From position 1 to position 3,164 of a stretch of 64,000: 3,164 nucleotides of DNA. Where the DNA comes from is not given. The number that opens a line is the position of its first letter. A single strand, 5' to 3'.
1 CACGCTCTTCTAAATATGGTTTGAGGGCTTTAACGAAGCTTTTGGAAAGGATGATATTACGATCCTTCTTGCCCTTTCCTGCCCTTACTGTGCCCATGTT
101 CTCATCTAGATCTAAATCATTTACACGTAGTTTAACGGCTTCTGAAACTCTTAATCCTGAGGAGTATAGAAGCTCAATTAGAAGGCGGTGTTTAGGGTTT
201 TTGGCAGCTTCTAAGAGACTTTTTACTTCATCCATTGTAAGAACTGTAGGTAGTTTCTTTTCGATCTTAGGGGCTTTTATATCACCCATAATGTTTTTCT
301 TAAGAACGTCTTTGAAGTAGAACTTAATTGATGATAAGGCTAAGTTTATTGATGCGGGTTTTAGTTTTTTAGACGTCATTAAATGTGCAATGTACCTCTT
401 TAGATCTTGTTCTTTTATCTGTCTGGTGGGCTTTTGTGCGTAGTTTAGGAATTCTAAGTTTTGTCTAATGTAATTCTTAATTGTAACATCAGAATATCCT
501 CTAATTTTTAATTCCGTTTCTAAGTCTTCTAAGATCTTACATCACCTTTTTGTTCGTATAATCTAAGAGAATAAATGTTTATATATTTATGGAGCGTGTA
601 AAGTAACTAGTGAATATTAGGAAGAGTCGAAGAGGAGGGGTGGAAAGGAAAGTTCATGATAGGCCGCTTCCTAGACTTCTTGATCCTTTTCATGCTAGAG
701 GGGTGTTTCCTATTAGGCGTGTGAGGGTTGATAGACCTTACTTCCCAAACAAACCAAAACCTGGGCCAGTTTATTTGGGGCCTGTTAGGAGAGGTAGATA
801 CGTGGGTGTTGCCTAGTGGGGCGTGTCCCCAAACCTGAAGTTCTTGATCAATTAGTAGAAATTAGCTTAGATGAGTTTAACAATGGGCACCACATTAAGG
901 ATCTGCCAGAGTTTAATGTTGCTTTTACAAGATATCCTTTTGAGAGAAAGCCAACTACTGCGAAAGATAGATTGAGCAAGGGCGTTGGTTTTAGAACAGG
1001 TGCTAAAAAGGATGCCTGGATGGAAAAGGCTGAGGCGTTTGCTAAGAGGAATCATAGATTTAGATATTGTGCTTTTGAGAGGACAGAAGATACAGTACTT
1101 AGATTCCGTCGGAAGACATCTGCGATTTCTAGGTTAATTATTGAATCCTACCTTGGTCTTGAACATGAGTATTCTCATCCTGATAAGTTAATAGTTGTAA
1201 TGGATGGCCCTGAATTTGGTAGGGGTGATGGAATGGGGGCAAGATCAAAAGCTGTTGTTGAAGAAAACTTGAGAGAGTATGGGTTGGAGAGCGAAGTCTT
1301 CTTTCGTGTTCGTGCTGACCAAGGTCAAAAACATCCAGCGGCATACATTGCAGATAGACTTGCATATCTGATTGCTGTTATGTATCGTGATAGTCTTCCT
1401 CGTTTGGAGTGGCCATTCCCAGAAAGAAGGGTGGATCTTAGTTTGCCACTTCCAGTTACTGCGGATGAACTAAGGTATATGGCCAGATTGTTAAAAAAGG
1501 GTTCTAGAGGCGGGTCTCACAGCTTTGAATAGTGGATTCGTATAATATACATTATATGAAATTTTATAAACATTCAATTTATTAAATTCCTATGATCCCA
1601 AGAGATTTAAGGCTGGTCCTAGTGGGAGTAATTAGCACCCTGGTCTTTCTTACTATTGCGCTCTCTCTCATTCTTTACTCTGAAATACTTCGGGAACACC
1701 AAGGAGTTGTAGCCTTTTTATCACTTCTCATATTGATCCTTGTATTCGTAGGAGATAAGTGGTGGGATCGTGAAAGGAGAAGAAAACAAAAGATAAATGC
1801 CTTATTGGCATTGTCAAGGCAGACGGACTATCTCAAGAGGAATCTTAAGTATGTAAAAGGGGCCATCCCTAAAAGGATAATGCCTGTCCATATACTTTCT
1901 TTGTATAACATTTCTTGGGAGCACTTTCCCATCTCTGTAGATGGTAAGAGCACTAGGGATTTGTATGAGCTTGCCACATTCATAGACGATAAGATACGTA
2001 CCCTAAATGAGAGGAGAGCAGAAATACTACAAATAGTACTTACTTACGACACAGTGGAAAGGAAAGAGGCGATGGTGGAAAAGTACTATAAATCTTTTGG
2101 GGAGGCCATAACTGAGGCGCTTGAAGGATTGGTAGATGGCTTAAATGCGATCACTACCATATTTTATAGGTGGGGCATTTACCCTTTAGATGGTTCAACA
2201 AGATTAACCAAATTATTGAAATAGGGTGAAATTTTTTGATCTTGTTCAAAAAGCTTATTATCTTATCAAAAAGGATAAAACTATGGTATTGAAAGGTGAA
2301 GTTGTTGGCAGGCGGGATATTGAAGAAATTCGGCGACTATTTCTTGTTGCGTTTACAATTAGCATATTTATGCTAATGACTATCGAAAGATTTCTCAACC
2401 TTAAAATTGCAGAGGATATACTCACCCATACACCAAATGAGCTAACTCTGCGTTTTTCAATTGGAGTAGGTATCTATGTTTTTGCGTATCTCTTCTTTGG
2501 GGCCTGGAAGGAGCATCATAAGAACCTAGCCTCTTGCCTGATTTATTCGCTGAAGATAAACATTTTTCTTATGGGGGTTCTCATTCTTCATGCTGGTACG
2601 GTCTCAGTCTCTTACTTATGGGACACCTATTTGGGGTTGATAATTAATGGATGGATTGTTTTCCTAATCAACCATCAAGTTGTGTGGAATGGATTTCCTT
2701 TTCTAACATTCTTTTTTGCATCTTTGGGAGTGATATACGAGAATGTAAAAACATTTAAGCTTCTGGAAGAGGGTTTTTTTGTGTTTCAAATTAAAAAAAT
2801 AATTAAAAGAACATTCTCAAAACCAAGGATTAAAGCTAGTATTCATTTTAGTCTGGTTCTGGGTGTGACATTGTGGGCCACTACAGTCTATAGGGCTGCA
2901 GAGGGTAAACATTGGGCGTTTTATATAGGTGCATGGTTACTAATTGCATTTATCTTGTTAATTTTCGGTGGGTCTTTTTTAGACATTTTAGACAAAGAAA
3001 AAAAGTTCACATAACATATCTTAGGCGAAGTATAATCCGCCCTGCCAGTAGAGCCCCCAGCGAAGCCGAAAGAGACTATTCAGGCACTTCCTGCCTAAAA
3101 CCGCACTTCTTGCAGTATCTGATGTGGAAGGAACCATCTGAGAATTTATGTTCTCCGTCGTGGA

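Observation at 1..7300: Left 7 kb looks like the scar of an integrated mobile element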

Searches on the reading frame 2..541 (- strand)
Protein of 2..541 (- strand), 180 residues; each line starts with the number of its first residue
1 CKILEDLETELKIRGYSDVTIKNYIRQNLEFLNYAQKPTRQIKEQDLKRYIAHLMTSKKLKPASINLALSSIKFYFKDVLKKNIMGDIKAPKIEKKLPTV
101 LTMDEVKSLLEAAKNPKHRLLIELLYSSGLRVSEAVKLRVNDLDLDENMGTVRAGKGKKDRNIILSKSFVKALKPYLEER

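Call 6: search_protein_families(library=pfam, proteins=[window:2-541:-], max_evalue=0.1)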
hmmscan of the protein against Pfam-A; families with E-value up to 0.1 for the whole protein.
window:2-541:- (180 aa): 5 families
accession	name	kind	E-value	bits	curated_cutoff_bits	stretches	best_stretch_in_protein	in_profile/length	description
PF00589.27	Phage_integrase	-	8.5e-19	68.4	27.1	1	100-180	2-86/172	Phage integrase family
PF13495.12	Phage_int_SAM_4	-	8.7e-17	61.8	27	1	3-84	1-83/85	Phage integrase, N-terminal SAM-like domain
PF02899.23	Phage_int_SAM_1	-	4.8e-08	33.6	22.3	1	13-77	11-77/83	Phage integrase, N-terminal SAM-like domain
PF13102.12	Phage_int_SAM_5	-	0.026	15.3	22.3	1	19-86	20-89/98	Phage integrase SAM-like domain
PF16795.10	Phage_integr_3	-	0.082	13.3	27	0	100-139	3-44/161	Archaeal phage integrase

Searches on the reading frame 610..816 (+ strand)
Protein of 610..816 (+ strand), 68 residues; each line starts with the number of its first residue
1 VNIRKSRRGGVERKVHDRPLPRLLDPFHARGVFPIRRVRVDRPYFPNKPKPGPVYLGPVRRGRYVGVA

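Call 6: search_protein_families(library=pfam, proteins=[window:610-816:+], max_evalue=0.1)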
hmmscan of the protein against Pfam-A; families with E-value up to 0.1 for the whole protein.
window:610-816:+ (68 aa): 0 families

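Call 37: search_protein_families(library=padloc, proteins=[window:610-816:+], max_evalue=0.01)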
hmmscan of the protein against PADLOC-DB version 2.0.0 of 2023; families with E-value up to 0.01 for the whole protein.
window:610-816:+ (68 aa): 0 families

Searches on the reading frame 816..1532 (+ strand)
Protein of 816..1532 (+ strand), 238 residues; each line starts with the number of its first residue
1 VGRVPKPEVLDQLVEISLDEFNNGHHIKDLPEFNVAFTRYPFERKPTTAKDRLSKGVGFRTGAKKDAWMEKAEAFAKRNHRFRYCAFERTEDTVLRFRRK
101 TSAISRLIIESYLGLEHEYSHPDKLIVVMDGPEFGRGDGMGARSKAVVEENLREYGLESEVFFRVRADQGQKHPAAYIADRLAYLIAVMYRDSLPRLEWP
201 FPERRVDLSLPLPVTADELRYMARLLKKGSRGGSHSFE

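Call 6: search_protein_families(library=pfam, proteins=[window:816-1532:+], max_evalue=0.1)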
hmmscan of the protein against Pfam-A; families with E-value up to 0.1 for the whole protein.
window:816-1532:+ (238 aa): 0 families

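Call 13: search_protein_families(library=ncbifam, proteins=[window:816-1532:+], max_evalue=0.1)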
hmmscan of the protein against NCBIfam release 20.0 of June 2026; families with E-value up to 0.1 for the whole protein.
window:816-1532:+ (238 aa): 0 families

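Call 14: search_protein_families(library=phrogs, proteins=[window:816-1532:+], max_evalue=0.01)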
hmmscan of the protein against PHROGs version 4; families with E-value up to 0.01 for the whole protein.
window:816-1532:+ (238 aa): 0 families

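Call 37: search_protein_families(library=padloc, proteins=[window:816-1532:+], max_evalue=0.01)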
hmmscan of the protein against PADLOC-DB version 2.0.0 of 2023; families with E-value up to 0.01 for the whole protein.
window:816-1532:+ (238 aa): 0 families

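Call 79: find_homologous_proteins(query=window:816-1532:+, max_evalue=0.001)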
Query window:816-1532:+ (238 aa): 1 proteins with E <= 0.001 among 287 candidates.
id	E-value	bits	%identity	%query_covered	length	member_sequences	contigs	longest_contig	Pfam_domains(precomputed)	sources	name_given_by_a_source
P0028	1.1e-156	537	100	100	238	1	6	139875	-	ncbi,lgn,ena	-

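Call 82: find_homologous_proteins(query=A4, max_evalue=0.001)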
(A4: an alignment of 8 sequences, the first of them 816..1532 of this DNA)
Query A4 (8 sequences) (238 aa, profile of the alignment): 3 proteins with E <= 0.001 among 2966 candidates.
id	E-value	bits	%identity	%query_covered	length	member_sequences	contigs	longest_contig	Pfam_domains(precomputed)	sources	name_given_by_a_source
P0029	2.4e-88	313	28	90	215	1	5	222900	-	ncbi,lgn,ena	-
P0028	7.7e-73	263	100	100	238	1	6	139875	-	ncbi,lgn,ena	-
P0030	3.3e-54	202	23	89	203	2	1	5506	-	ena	-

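Call 92: predict_structure(alignment_id=A5)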
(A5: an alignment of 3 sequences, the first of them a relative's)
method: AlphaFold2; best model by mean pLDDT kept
length: 238 residues; sequences in the alignment: 3
mean_pLDDT: 38.2   pTM: 0.34
mean pLDDT of the five models: 38.2, 37.4, 36.4, 34.1, 32.1
residues with pLDDT >= 90: 0; 70-90: 1; 50-70: 38; < 50: 199
segments of 3 or more residues with pLDDT < 50: 1-96, 112-122, 129-140, 162-219, 222-238
pLDDT, mean of each block of 10 residues (from residue 1): 30 29 27 25 35 33 39 38 26 43 52 45 49 44 62 59 40 32 31 31 32 42 44 28
secondary structure, 60 per line:
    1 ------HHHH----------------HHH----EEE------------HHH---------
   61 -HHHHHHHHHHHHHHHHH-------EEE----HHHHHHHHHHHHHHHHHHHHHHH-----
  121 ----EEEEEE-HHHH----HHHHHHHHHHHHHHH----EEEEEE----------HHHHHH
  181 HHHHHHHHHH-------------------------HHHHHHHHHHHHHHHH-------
elements in order: H7-10 E34-36 H62-78 E86-88 H93-115 E125-130 H132-135 H140-154 E159-164 H175-190 H216-231

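Call 96: search_protein_representatives(alignment_id=A5)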
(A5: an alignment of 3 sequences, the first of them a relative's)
Query: 3 sequences, 227 profile positions. Proteins with E-value up to 0.001 (for the whole library): 32; up to 1e-10: 16; up to 1e-30: 8. The best 32 are listed.
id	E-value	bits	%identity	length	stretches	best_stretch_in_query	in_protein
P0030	1.6e-82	292.9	-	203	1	1-227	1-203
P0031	4.3e-60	219.6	-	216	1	1-220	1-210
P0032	1.2e-51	192.0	-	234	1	1-209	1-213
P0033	1.4e-48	181.9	-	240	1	2-224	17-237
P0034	3.3e-47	177.4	-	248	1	2-212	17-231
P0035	1.0e-39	152.9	-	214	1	3-214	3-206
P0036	3.1e-38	148.0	-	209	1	1-209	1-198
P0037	1.8e-35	139.0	-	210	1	1-199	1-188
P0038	4.0e-26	108.4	-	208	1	11-208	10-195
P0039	2.1e-20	89.7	-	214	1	15-211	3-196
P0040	1.3e-16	77.3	-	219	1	15-218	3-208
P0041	1.5e-16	77.2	-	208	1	14-205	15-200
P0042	2.0e-15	73.4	-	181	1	35-205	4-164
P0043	3.0e-14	69.6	-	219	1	9-205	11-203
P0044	2.7e-12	63.2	-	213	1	5-206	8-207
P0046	3.4e-10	56.3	-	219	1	14-203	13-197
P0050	9.9e-08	48.3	-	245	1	4-206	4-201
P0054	2.1e-06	43.9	-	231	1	15-205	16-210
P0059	3.1e-04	36.8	-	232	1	14-205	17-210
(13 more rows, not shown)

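Call 97: search_protein_families(library=pfam, proteins=[P0031, P0033, P0035, P0038, P0040, P0043, P0046, P0050, P0054, P0059], max_evalue=0.05)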
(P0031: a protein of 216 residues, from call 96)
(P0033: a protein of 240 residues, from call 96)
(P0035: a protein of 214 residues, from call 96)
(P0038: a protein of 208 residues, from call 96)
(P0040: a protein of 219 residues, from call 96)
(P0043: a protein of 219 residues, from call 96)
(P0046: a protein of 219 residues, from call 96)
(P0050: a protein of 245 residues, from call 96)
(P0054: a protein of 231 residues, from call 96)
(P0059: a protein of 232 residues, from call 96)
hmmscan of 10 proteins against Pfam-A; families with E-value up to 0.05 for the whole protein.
P0031 (216 aa): 0 families

P0033 (240 aa): 0 families

P0035 (214 aa): 0 families

P0038 (208 aa): 0 families

P0040 (219 aa): 0 families

P0043 (219 aa): 0 families

P0046 (219 aa): 0 families

P0050 (245 aa): 0 families

P0054 (231 aa): 0 families

P0059 (232 aa): 0 families

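Call 99: search_solved_structures(query=A6, max_evalue=1)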
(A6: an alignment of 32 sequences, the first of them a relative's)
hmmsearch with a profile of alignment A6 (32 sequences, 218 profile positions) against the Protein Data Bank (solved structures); distinct sequences matched with E-value up to 1: 3.
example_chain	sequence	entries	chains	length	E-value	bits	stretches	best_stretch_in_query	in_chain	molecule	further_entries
1eke_A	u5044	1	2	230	2.5e-08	37.1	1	14-173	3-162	RIBONUCLEASE HII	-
4aqr_D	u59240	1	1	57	0.58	13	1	67-113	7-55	CALCIUM-TRANSPORTING ATPASE 8, PLASMA MEMBRANE-TYPE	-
2lli_A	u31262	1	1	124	0.82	12.5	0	21-49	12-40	Protein AIR2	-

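Call 100: find_encoding_contigs(protein=P0030, flank=6000, max_places=3)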
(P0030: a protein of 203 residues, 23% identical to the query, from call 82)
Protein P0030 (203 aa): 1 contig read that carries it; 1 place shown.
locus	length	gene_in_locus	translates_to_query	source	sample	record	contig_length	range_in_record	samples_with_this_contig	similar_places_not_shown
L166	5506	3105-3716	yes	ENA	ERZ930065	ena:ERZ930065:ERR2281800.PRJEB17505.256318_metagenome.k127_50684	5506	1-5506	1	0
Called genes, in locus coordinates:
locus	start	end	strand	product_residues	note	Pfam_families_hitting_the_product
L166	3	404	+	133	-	?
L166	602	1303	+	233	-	PF09754:PAC2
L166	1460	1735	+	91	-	PF02643:DUF192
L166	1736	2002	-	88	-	-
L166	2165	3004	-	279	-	PF02899:Phage_int_SAM_1, PF13495:Phage_int_SAM_4, PF00589:Phage_integrase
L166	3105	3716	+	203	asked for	-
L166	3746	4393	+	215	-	-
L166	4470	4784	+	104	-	-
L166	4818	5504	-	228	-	?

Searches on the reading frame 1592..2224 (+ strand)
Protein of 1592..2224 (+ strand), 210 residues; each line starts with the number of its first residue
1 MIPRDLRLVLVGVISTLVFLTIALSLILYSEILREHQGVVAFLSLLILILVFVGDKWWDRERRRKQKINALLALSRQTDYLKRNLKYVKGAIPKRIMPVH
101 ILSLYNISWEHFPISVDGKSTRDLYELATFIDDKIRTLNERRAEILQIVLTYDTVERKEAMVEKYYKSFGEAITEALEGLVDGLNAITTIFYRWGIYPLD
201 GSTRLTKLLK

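Call 6: search_protein_families(library=pfam, proteins=[window:1592-2224:+], max_evalue=0.1)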
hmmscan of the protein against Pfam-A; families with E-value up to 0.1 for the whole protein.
window:1592-2224:+ (210 aa): 1 family
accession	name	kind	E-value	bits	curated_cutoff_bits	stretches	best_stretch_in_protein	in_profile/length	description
PF25114.1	AtTam38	-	0.046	13.4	27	1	11-58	158-204/270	AtTam38 family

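Call 13: search_protein_families(library=ncbifam, proteins=[window:1592-2224:+], max_evalue=0.1)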
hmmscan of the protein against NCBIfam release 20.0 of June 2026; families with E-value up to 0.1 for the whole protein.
window:1592-2224:+ (210 aa): 2 families
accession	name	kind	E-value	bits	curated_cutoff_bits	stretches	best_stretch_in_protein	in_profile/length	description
NF038293.1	permease_SagH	equivalog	0.022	13.6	450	1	8-57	258-306/370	SagH family ABC transporter permease subunit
TIGR04370.1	glyco_rpt_poly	subfamily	0.033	13.2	40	1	10-69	11-75/396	oligosaccharide repeat unit polymerase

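Call 14: search_protein_families(library=phrogs, proteins=[window:1592-2224:+], max_evalue=0.01)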
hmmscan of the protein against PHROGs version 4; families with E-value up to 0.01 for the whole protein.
window:1592-2224:+ (210 aa): 0 families

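Call 37: search_protein_families(library=padloc, proteins=[window:1592-2224:+], max_evalue=0.01)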
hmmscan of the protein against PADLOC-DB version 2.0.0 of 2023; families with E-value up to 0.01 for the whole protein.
window:1592-2224:+ (210 aa): 0 families

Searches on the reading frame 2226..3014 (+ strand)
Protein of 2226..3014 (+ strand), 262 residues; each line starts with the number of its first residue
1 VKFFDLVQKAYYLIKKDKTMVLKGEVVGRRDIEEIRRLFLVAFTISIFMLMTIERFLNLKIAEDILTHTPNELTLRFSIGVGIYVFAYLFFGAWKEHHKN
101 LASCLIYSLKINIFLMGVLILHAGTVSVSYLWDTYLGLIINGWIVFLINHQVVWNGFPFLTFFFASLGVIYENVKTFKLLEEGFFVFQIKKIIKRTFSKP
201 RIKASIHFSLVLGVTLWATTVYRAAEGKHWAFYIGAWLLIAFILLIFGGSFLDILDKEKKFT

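Call 6: search_protein_families(library=pfam, proteins=[window:2226-3014:+], max_evalue=0.1)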
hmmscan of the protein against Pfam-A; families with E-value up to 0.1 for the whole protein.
window:2226-3014:+ (262 aa): 0 families

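Call 13: search_protein_families(library=ncbifam, proteins=[window:2226-3014:+], max_evalue=0.1)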
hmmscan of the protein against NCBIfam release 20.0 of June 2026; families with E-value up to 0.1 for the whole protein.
window:2226-3014:+ (262 aa): 1 family
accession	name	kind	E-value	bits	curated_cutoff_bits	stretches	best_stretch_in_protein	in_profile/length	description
NF002593.0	PRK02251.1-2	equivalog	0.069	12.8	141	0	189-248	89-149/157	cell division protein CrgA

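Call 14: search_protein_families(library=phrogs, proteins=[window:2226-3014:+], max_evalue=0.01)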
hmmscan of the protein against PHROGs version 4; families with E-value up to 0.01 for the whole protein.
window:2226-3014:+ (262 aa): 0 families

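Call 37: search_protein_families(library=padloc, proteins=[window:2226-3014:+], max_evalue=0.01)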
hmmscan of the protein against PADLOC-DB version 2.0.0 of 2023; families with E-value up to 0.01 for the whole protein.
window:2226-3014:+ (262 aa): 0 families

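Call 93: find_related_loci(query=window:2226-3014:+, collection=metagenome_contigs, flank=6000)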
Query window:2226-3014:+ (262 aa) in metagenome_contigs; peptide patterns used: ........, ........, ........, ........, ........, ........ (x = any residue, [..] = any of these).
212 stretches matched a pattern, but none encodes a relative of the query by tblastn (E <= 1e-3).
